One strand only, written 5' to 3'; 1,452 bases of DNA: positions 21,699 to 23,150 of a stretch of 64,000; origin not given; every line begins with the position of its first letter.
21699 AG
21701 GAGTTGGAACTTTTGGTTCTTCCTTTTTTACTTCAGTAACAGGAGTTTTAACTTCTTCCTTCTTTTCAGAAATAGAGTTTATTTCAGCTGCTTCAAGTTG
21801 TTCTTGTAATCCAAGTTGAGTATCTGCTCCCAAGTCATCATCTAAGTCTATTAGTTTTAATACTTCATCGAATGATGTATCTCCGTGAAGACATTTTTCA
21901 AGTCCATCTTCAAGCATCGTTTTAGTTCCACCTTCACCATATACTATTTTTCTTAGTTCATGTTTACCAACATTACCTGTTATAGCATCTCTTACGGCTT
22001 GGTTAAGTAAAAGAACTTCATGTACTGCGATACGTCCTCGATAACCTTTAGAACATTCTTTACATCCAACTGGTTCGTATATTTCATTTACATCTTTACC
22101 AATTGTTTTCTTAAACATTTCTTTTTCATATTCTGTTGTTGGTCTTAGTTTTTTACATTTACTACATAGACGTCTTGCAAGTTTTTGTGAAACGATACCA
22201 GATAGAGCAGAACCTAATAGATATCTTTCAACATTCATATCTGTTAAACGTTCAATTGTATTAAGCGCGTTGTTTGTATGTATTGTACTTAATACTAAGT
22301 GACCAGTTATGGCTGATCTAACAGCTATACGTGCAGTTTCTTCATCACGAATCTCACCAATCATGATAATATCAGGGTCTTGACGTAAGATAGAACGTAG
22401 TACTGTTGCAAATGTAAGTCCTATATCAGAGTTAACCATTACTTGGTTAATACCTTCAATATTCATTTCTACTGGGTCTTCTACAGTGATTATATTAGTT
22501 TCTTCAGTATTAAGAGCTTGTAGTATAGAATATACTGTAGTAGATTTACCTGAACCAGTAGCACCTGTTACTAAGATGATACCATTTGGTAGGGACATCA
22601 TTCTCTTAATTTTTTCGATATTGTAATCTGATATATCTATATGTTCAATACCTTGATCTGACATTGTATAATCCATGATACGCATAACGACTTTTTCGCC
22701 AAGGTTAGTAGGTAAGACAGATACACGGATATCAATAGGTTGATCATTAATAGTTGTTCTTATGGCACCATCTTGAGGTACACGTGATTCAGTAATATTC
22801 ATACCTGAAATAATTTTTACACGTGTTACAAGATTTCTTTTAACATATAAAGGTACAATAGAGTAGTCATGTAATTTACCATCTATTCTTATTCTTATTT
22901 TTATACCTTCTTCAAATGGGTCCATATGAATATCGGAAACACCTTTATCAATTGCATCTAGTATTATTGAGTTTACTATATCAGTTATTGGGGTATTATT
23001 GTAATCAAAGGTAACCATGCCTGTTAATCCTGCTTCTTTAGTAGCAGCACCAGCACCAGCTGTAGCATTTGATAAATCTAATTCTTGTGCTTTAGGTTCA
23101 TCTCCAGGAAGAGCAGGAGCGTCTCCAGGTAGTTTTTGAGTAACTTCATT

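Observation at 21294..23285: PilB/GspE secretion ATPase with a ~200-aa Pro/Thr-rich repeat C-terminal extension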

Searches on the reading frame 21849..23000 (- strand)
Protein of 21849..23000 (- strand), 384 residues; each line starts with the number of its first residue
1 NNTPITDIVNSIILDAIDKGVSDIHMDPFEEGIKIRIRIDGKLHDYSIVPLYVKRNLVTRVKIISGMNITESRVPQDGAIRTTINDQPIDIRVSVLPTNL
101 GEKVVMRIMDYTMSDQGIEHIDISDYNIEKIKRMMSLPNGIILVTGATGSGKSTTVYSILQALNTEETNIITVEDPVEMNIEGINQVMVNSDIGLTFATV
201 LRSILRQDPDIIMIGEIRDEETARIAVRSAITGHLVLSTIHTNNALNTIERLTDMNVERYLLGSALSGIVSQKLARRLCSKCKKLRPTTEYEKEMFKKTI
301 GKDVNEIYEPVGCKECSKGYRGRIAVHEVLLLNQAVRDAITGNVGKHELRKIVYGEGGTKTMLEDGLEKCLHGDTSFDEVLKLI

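Call 66: search_protein_representatives(protein=window:21849-23000:-)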
Query: 384 residues. Proteins with E-value up to 0.001 (for the whole library): 53728; up to 1e-10: 35264; up to 1e-30: 15203. The best 150 are listed.
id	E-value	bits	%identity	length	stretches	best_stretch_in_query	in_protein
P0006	1.7e-214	728.0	86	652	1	1-384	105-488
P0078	1.7e-192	655.7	77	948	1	1-384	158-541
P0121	1.1e-178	610.3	72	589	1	1-384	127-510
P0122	9.7e-175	597.3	40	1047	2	5-383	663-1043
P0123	2.0e-170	583.1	42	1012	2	2-384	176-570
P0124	2.0e-166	569.9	39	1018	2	3-383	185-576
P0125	5.7e-156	535.5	62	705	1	2-384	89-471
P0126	7.8e-154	528.5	63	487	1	2-384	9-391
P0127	5.9e-153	525.6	39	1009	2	5-382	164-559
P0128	9.4e-153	525.0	63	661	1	3-384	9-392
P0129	1.5e-152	524.3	37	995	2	8-382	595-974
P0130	6.9e-150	515.5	39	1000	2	5-383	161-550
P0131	8.5e-150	515.2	62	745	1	1-384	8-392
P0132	1.0e-149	514.9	64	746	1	1-383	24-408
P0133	3.5e-149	513.2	39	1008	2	7-381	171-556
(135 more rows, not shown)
